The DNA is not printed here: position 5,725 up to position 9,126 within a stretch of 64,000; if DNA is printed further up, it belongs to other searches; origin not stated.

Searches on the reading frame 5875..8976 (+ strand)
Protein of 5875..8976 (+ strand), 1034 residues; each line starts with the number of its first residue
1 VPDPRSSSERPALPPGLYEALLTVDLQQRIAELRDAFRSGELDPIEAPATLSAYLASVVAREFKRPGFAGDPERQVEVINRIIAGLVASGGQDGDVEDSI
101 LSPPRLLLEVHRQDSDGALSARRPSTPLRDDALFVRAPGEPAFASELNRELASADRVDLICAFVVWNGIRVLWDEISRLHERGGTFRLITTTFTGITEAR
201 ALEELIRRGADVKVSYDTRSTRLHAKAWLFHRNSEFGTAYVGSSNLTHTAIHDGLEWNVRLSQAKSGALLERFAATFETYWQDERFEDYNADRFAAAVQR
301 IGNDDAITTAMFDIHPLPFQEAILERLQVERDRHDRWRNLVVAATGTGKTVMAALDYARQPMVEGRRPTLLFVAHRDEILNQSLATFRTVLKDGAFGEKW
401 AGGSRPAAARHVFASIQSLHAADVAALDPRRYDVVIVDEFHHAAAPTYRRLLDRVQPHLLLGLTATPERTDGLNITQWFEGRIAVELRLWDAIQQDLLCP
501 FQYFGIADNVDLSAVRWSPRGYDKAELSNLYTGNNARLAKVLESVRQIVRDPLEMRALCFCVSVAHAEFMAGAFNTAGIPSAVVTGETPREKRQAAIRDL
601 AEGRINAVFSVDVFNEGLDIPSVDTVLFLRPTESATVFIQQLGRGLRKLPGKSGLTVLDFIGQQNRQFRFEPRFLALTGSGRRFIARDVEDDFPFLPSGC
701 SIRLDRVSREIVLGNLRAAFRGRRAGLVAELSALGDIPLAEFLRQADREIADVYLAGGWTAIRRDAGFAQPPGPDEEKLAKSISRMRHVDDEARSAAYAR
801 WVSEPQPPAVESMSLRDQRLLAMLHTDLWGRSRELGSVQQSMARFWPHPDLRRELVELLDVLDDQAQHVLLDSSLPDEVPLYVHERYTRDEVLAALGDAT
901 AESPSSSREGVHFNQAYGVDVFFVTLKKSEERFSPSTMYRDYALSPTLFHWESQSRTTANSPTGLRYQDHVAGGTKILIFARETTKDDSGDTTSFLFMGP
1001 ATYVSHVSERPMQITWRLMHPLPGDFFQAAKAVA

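Call 9: search_protein_families(library=pfam, proteins=[window:5875-8976:+], max_evalue=0.01)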
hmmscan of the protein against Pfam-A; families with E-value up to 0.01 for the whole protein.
window:5875-8976:+ (1034 aa): 6 families
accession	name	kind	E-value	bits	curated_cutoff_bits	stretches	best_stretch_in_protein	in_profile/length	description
PF04851.21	ResIII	-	1.8e-30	106.4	22.5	1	314-469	2-164/164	Type III restriction enzyme, res subunit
PF11907.13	DUF3427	-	4.6e-26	92.2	27.7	1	840-1028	88-277/280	Domain of unknown function (DUF3427)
PF00271.37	Helicase_C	-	2.2e-15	57.3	23.5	1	547-647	8-108/110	Helicase conserved C-terminal domain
PF13091.12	PLDc_2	-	1.8e-10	41.2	27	1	150-281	4-132/132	PLD-like domain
PF00270.35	DEAD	-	2.4e-07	31.1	26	1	339-469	17-162/167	DEAD/DEAH box helicase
PF09565.16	RE_NgoFVII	-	6.6e-05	22.7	23.8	1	209-273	79-144/162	NgoFVII restriction endonuclease N-terminal PLD domain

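Call 87: search_protein_families(library=padloc, proteins=[window:5875-8976:+], max_evalue=0.001)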
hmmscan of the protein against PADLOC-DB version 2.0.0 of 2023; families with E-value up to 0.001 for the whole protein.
window:5875-8976:+ (1034 aa): 20 families
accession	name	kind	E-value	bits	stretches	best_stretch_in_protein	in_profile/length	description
PDLC03659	mREase_IV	-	3.1e-274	910.3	1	109-1032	3-941/945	Type IV methyl-directed restriction enzyme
PDLC03658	mREase_IV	-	8.3e-83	276.6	2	148-667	45-564/953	Type IV methyl-directed restriction enzyme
PDLC02707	PbeA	-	2.4e-34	117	2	545-661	512-630/672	PbeA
PDLC02704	PbeA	-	6.3e-28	95.7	2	575-662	558-645/682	PbeA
PDLC02706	PbeA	-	6e-15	52.9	2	591-661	602-672/722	PbeA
PDLC03047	REase_I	-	2.1e-13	46.9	2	335-479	362-503/1107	Type I restriction enzyme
PDLC02703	PbeA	-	8.3e-13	45.8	2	433-538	368-469/626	PbeA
PDLC02705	PbeA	-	9.7e-12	41.8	1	549-671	520-643/691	PbeA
PDLC03049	REase_I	-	1.7e-09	34.2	1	332-523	183-378/807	Type I restriction enzyme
PDLC03829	ZacB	-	9.9e-08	29.3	1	191-289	268-357/586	-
PDLC03597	REase_MTase_IIG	-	4e-07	25.9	1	610-653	557-600/1646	Type IIG restriction enzyme-methyltransferase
PDLC02870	DpdF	-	3.4e-06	23.8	1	554-647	226-319/534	DpdF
PDLC02862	DpdF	-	4.5e-06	22.8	1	549-666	352-470/811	DpdF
PDLC03042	REase_I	-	1e-05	21.1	1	556-650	726-832/1170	Type I restriction enzyme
PDLC02503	BrxHI|BrxHII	-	1.8e-05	21.2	1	461-648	188-342/698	BrxHI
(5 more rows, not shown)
